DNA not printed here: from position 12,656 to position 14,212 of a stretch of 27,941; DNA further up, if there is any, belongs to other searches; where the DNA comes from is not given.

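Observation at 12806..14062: Catalytically dead TyrRS-like domain fused to a winged HTH, divergently transcribed from the radical-SAM/kinase gene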

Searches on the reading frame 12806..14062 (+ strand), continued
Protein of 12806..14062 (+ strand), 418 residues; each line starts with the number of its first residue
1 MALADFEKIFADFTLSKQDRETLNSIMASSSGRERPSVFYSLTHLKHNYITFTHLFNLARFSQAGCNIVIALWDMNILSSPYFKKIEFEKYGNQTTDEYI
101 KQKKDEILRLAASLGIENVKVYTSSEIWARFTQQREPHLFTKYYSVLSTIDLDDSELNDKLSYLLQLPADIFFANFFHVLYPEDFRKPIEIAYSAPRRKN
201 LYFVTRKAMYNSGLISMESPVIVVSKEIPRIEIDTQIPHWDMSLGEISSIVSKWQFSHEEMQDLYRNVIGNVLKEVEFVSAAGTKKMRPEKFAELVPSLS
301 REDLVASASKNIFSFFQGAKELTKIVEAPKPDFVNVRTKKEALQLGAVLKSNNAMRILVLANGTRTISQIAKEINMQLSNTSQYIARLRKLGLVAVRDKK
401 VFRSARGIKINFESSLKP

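Call 50: search_protein_families(library=ncbifam, proteins=[L001:3886-4434:-, L001:2126-3319:-, L007:6254-7651:+, L007:8093-8629:+, L007:4092-4859:-, L007:2663-4090:-], max_evalue=0.01)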
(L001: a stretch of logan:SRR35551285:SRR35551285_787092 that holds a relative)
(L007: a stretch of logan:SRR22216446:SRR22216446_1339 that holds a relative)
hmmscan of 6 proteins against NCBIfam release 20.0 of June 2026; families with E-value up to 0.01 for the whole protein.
L001:3886-4434:- (182 aa): 1 family
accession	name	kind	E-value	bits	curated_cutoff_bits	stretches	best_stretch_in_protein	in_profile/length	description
TIGR00318.1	cyaB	equivalog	2.9e-29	102.1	57.95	1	1-161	1-159/174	class IV adenylate cyclase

L001:2126-3319:- (397 aa): 1 family
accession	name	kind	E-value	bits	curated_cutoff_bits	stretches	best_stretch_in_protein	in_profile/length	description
NF047963.1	quinone_UbiU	equivalog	5.1e-06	25.8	440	1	53-160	42-144/331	ubiquinone anaerobic biosynthesis protein UbiU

L007:6254-7651:+ (465 aa): 30 families (the best 25 are shown)
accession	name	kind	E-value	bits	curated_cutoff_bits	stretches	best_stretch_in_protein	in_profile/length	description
TIGR02026.1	BchE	equivalog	1.8e-39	135.9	481.35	1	28-423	22-428/497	magnesium-protoporphyrin IX monomethyl ester anaerobic oxidative cyclase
NF038361.1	rSAM_Sden_1168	equivalog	1.2e-37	129.8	575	1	116-379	195-470/560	Sden_1168 family B12-binding radical SAM P-methyltransferase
TIGR03471.1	HpnJ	equivalog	4.6e-37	128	577.6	1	69-382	67-387/472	hopanoid biosynthesis associated radical SAM protein HpnJ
NF050148.1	rSAM_ApyD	equivalog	4.6e-34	117.8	750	1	92-386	98-397/645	RiPP biosynthesis radical SAM protein ApyD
TIGR04014.1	B12_SAM_MJ_0865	equivalog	2.8e-32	112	360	1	86-422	57-399/434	methyl-coenzyme M reductase glutamine C-methyltransferase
TIGR03975.1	rSAM_ocin_1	subfamily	1.4e-27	96.5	281.85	1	110-315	172-387/606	RiPP maturation radical SAM C-methyltransferase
TIGR04479.1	bcpD_PhpK_rSAM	subfamily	3.5e-27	95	600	1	117-356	169-408/504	PhpK family radical SAM P-methyltransferase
TIGR04013.1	B12_SAM_MJ_1487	hypoth_equivalog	9.2e-26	90.6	251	2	51-241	29-200/382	TIGR04013 family B12-binding domain/radical SAM domain-containing protein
TIGR04367.1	HpnR_B12_rSAM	equivalog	2.3e-22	79.2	650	1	28-410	22-400/490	hopanoid C-3 methylase HpnR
TIGR04072.2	rSAM_ladder_B12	equivalog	9.2e-22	77.3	360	1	88-358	88-350/443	lipid biosynthesis B12-binding/radical SAM protein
NF033070.1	rSAM_AprD4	equivalog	6.3e-20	71.5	500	1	163-379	162-387/456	AprD4 family radical SAM diol-dehydratase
TIGR04385.1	B12_rSAM_cofa1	equivalog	5.8e-19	68.6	450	1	111-357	114-364/438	B12 lower ligand biosynthesis radical SAM protein BzaD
TIGR04295.1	B12_rSAM_oligo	hypoth_equivalog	2.8e-18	65.8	400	1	89-319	93-324/422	TIGR04295 family B12-binding domain-containing radical SAM protein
NF033712.0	B12_rSAM_KedN5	subfamily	5.8e-17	61.1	700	1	92-246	84-249/624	KedN5 family methylcobalamin-dependent radical SAM C-methyltransferase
NF040542.1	rSAM_RCCLKC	equivalog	3.2e-15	56.2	450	1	87-357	66-350/423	arsinothricin biosynthesis radical SAM protein ArsL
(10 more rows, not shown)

L007:8093-8629:+ (178 aa): 10 families
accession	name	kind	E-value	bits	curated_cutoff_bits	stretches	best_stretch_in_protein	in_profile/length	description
TIGR01462.1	greA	subfamily_domain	4.9e-22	78.6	139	1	19-170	2-150/151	transcription elongation factor GreA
NF001263.0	PRK00226.1-4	equivalog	2.1e-20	73.2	145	1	15-157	5-144/160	transcription elongation factor GreA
NF001261.0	PRK00226.1-2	equivalog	3.4e-17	62.8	167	1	18-164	5-151/157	transcription elongation factor GreA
NF004969.0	PRK06330.1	equivalog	5.1e-15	55.2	697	1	20-172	570-717/718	transcript cleavage factor/unknown domain fusion protein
NF011309.0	PRK14720.1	equivalog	7.1e-15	54.2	714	1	40-157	774-887/906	transcription elongation factor GreA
NF001262.0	PRK00226.1-3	equivalog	6.5e-13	48.7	161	1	15-165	5-155/165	transcription elongation factor GreA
NF001260.0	PRK00226.1-1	equivalog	7e-13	48.5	234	1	38-159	28-145/160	transcription elongation factor GreA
NF001264.0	PRK00226.1-5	equivalog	1.8e-10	40.8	180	1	25-159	12-146/158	transcription elongation factor GreA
NF002506.1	PRK01885.1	equivalog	1.2e-09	38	188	1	16-164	2-146/156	transcription elongation factor GreB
TIGR01461.1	greB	equivalog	3.2e-09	36.7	171.05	1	17-163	3-145/156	transcription elongation factor GreB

L007:4092-4859:- (255 aa): 1 family
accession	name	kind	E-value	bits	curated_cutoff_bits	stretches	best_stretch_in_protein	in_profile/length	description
TIGR02609.1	doc_partner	hypoth_equivalog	5.3e-05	23.5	55.9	1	5-42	9-46/74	putative addiction module antidote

L007:2663-4090:- (475 aa): 61 families (the best 25 are shown)
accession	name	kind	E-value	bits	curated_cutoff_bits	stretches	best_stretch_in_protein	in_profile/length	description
TIGR04068.1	rSAM_ocin_clost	equivalog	4.8e-73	246.6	500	1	69-443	82-457/462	Cys-rich peptide radical SAM maturase CcpM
TIGR04148.1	GG_samocin_CFB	equivalog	7.4e-51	173.6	300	1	59-432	5-384/411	radical SAM peptide maturase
NF035951.1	rSAM_RumMC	equivalog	4.1e-49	167.6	720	1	40-445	79-496/510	RumMC family radical SAM sactipeptide maturase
NF038170.1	lachnocin_rSAM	equivalog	3.2e-47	161.4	550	1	68-409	73-397/440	lachnocin radical SAM maturase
NF047865.1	rSAM_PapB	equivalog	3.3e-39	135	340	1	70-414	2-324/330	PapB family radical SAM/SPASM ranthipeptide maturase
TIGR03906.1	quino_hemo_SAM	equivalog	1e-36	126.6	453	1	69-447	92-455/467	quinohemoprotein amine dehydrogenase maturation protein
TIGR03974.1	rSAM_six_Cys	equivalog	3.2e-29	102.1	425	1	62-428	88-438/451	thioether cross-link-forming SCIFF peptide maturase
TIGR04064.1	rSAM_nif11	equivalog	1.6e-28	99.6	518.7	1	59-222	66-230/459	nif11-like peptide radical SAM maturase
NF040492.1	not_ScfB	exception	5.2e-27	94.8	855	1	61-220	85-246/450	ScfB-related radical SAM/SPASM orphan maturase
TIGR03942.1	sulfatase_rSAM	equivalog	1.4e-23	83.6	349.45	1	78-240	8-172/363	anaerobic sulfatase maturase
TIGR03978.1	rSAM_paired_1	equivalog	4.8e-23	81.6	370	1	64-220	75-231/466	His-Xaa-Ser system radical SAM maturase HxsB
NF041707.1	rSAM_YhhB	equivalog_domain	2.4e-20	72.8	445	1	70-240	1-178/369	cyclophane-forming radical SAM/SPASM peptide maturase YhhB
NF041298.1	rSAM_mat_DynA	equivalog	4.4e-20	72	450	1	74-285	4-213/356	dynobactin maturation radical SAM/SPASM protein DynA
TIGR04280.1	geopep_mat_rSAM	hypoth_equivalog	2.7e-17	62.9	400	1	72-270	85-277/428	geopeptide radical SAM maturase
TIGR04163.1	rSAM_cobopep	equivalog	1.1e-16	60.6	375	1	70-433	63-413/428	peptide-modifying radical SAM enzyme CbpB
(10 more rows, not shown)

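Call 51: search_protein_families(library=padloc, proteins=[window:12806-14062:+, L001:3886-4434:-, L001:2126-3319:-, L007:6254-7651:+, L007:7606-8136:+, L007:8610-9200:+], max_evalue=0.01)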
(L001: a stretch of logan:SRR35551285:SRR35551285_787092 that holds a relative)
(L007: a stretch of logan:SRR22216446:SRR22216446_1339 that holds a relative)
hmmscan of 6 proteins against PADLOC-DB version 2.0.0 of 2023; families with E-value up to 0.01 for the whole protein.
window:12806-14062:+ (418 aa): 10 families
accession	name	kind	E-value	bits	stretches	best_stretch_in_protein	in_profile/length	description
PDLC01268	CasR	-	9.2e-07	27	1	351-401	123-174/179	"CAS-I,CAS-II,CAS-III,CAS-IV,CAS-V,CAS-VI; associated_signaling"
PDLC01438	Csa3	-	3.4e-06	25.3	1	293-399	89-194/305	"CAS-I,CAS-II,CAS-III,CAS-IV,CAS-V,CAS-VI; associated_signaling"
PDLC01434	CasR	-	1.3e-05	23.1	1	350-398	126-175/191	"CAS-I,CAS-II,CAS-III,CAS-IV,CAS-V,CAS-VI; associated_signaling"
PDLC01848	CARF3--CARF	-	5.5e-05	20.9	1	343-400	126-184/197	-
PDLC01044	Csa3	-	8.2e-05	20.6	1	342-408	128-191/194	Type I-A associated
PDLC01879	CARF3--CARF_TM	-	0.00068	17.3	1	353-399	157-205/222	-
PDLC01866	CARF3--CARF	-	0.00092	17.2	1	333-400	123-189/207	-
PDLC01850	CARF3--CARF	-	0.0038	15.1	1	346-399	137-194/209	-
PDLC04904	PDC-S09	-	0.0056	14.9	0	96-124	5-33/104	-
PDLC01857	CARF3--CARF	-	0.0099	13.5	0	343-400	124-179/201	-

L001:3886-4434:- (182 aa): 0 families

L001:2126-3319:- (397 aa): 0 families

L007:6254-7651:+ (465 aa): 2 families
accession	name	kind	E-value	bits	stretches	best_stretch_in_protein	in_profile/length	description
PDLC04689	PDC-M51A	-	3.3e-16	57.1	1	46-328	42-322/420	-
PDLC02903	pVip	-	0.0016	15.9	1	196-316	5-117/257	Viperins not associated with kinases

L007:7606-8136:+ (176 aa): 0 families

L007:8610-9200:+ (196 aa): 3 families
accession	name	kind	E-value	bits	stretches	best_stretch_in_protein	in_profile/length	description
PDLC04690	PDC-M51B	-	1.6e-23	81.4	1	5-193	1-180/191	-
PDLC02911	VakA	-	4.7e-20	70.8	1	5-194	1-161/163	-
PDLC04232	IetA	-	0.0045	14.4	0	9-63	119-171/330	-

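Call 56: list_cluster_members(proteins=[P0014, P0020, P0042, P0050, P0054, P0078, P0089, P0099, P0111, P0128])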
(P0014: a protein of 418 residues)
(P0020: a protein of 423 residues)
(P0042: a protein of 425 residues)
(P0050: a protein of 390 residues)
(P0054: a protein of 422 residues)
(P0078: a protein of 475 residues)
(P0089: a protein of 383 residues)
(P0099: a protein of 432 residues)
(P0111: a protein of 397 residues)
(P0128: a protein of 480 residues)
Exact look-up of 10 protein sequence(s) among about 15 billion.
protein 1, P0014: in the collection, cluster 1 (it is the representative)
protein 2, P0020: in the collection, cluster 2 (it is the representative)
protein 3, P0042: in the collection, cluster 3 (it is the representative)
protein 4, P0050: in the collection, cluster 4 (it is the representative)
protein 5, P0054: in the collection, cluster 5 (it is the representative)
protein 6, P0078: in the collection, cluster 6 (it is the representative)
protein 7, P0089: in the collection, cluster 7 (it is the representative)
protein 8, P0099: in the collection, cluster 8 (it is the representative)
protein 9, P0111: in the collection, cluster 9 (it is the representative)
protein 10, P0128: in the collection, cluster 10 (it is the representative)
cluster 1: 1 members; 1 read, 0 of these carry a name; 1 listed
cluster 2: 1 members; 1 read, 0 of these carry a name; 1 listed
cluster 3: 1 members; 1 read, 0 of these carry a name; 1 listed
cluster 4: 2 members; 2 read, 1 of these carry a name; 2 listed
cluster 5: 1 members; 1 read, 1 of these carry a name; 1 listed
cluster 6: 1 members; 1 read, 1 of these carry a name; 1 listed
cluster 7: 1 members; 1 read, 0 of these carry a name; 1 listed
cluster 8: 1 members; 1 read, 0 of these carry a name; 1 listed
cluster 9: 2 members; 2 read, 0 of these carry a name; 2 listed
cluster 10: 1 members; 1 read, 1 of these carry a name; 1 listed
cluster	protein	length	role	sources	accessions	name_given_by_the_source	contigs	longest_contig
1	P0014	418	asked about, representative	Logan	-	-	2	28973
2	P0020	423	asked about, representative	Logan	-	-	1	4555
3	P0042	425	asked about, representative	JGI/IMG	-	-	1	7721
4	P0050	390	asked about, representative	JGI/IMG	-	transcription initiation factor IIE alpha subunit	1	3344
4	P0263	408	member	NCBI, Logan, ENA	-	-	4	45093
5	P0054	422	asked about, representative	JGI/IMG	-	hypothetical protein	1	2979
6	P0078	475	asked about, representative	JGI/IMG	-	hypothetical protein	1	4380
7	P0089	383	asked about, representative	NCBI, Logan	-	-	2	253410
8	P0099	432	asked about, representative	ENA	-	-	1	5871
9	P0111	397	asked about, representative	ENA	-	-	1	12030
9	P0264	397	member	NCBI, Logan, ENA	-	-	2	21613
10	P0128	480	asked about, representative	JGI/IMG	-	DNA-binding MarR family transcriptional regulator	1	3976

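Call 57: find_encoding_contigs(protein=P0263, flank=6000, max_places=1)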
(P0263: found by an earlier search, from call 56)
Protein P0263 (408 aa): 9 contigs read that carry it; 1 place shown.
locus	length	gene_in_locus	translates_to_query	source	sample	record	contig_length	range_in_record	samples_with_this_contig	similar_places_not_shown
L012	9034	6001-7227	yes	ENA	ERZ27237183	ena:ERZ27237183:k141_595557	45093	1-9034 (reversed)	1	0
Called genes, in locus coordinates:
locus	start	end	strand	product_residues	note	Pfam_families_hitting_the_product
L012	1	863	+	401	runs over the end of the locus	-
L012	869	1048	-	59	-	-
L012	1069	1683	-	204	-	-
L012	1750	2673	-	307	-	-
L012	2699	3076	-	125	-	-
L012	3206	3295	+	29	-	-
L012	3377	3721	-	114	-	-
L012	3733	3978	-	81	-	-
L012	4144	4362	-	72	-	-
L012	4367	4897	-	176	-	-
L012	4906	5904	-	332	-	PF04055:Radical_SAM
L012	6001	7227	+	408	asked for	PF01978:TrmB (faint), PF09339:HTH_IclR (weak), PF13412:HTH_24 (weak), PF01022:HTH_5 (weak)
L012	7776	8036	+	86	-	-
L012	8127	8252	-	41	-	-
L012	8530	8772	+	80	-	-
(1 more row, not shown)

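Call 58: find_encoding_contigs(protein=P0264, flank=6000, max_places=1)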
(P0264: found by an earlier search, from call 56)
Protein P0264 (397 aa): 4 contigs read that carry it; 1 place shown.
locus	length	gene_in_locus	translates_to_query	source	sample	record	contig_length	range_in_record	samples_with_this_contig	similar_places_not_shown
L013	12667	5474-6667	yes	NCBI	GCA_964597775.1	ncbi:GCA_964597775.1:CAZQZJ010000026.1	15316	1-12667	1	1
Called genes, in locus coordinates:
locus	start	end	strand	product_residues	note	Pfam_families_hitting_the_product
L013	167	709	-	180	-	PF13521:AAA_28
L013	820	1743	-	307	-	PF08271:Zn_Ribbon_TF, PF00382:TFIIB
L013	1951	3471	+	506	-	PF07690:MFS_1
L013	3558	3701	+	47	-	-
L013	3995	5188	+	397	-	-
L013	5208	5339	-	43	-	-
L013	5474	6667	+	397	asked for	-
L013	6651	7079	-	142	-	PF02643:DUF192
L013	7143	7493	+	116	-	-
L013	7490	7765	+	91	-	-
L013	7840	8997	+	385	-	PF02163:Peptidase_M50, PF13180:PDZ_2 (faint)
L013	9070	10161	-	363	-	PF02788:RuBisCO_large_N, PF00016:RuBisCO_large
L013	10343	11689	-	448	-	PF00082:Peptidase_S8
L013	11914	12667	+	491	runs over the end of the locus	-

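Call 59: find_encoding_contigs(protein=P0025, flank=6000, max_places=1)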
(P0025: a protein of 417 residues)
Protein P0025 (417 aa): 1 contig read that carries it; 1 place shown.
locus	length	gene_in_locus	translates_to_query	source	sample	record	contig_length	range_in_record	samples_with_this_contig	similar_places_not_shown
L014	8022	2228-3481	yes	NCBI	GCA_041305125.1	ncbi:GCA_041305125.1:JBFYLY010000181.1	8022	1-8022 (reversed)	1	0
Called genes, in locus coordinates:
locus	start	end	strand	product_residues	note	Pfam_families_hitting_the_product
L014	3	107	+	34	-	?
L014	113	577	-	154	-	PF13412:HTH_24 (weak), PF01037:AsnC_trans_reg (weak)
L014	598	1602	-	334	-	PF04055:Radical_SAM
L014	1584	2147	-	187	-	PF01712:dNK (faint), PF02224:Cytidylate_kin (faint), PF13238:AAA_18 (weak), PF02223:Thymidylate_kin, PF13207:AAA_17 (faint)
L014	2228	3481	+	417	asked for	-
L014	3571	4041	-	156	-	-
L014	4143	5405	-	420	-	PF13393:tRNA-synt_His, PF00587:tRNA-synt_2b, PF03129:HGTP_anticodon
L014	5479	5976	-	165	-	-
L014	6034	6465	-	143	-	-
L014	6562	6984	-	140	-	PF01502:PRA-CH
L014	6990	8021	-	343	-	?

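Call 67: find_encoding_contigs(protein=P0011, flank=6000, max_places=1)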
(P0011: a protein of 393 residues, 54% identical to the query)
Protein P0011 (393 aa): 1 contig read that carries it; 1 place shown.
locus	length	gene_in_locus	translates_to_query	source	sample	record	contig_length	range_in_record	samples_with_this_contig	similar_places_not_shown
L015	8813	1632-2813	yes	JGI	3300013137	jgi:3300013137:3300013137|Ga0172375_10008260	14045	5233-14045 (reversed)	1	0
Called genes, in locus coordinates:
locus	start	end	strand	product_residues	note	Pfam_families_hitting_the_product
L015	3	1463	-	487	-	?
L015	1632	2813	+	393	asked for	PF14947:HTH_45 (weak)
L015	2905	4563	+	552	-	PF00133:tRNA-synt_1, PF09334:tRNA-synt_1g, PF19303:Anticodon_3, PF08264:Anticodon_1 (weak)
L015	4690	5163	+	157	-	-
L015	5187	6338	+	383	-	-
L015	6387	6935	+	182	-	PF07187:DUF1405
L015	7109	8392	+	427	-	PF23023:Anti-Pycsar_Apyc1 (weak), PF00753:Lactamase_B (weak), PF16661:Lactamase_B_6 (weak), PF10996:Beta-Casp, PF07521:RMMBL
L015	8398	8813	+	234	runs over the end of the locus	PF04981:NMD3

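Call 81: fold_search(model_id=the predicted structure, library=viral)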
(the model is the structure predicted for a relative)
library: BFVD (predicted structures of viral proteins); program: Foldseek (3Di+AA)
matches with E <= 10: 1047; with E <= 0.001: 5
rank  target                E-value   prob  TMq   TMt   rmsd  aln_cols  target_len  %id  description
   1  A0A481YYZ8            7.0e-11  1.00  0.55  0.54   5.2       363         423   13  tyrosine--tRNA ligase [Mimivirus LCMiAC01]
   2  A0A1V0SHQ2            4.6e-10  1.00  0.50  0.57   7.4       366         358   13  tyrosine--tRNA ligase [Klosneuvirus KNV1]
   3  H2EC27                3.4e-09  1.00  0.49  0.49   6.3       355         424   11  tyrosine--tRNA ligase [Megavirus courdo7]
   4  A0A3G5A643            1.3e-06  1.00  0.44  0.34  16.7       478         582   11  tryptophan--tRNA ligase [Hyperionvirus sp.]
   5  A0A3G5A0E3            2.6e-06  1.00  0.48  0.28   7.4       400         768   12  tryptophan--tRNA ligase [Harvfovirus sp.]
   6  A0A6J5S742            3.7e-03  0.28  0.12  0.07  33.6       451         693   15  Uncharacterized protein [uncultured Caudovirales phage]
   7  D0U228                2.2e-02  0.08  0.11  0.08  21.4       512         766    8  Primase [Clavibacter phage CMP1]
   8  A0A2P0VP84            3.2e-02  0.15  0.15  0.17  16.1       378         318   11  Glycosyltransferase family 8 protein [Tetraselmis virus 1]
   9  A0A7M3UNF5            4.2e-02  0.08  0.11  0.12  22.0       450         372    9  ATPase AAA-type core domain-containing protein [Pyramimonas orientalis virus 01B]
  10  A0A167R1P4            5.3e-02  0.82  0.26  0.43   7.3       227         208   11  tRNA-dependent cyclodipeptide synthase [Powai lake megavirus]
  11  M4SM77                5.3e-02  0.51  0.11  0.25  14.8       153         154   12  (no name in the UniProt tables at hand)
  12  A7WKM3                5.9e-02  0.08  0.12  0.09  22.3       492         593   11  Putative helicase [Betalipothrixvirus pezzuloense]
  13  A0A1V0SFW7            7.7e-02  0.84  0.19  0.33   7.0       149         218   15  tryptophan--tRNA ligase [Hokovirus HKV1]
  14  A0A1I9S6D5            7.7e-02  0.11  0.14  0.15  20.1       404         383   11  (no name in the UniProt tables at hand)
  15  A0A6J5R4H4            9.5e-02  0.33  0.21  0.09  19.8       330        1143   13  AAA domain containing protein [uncultured Caudovirales phage]
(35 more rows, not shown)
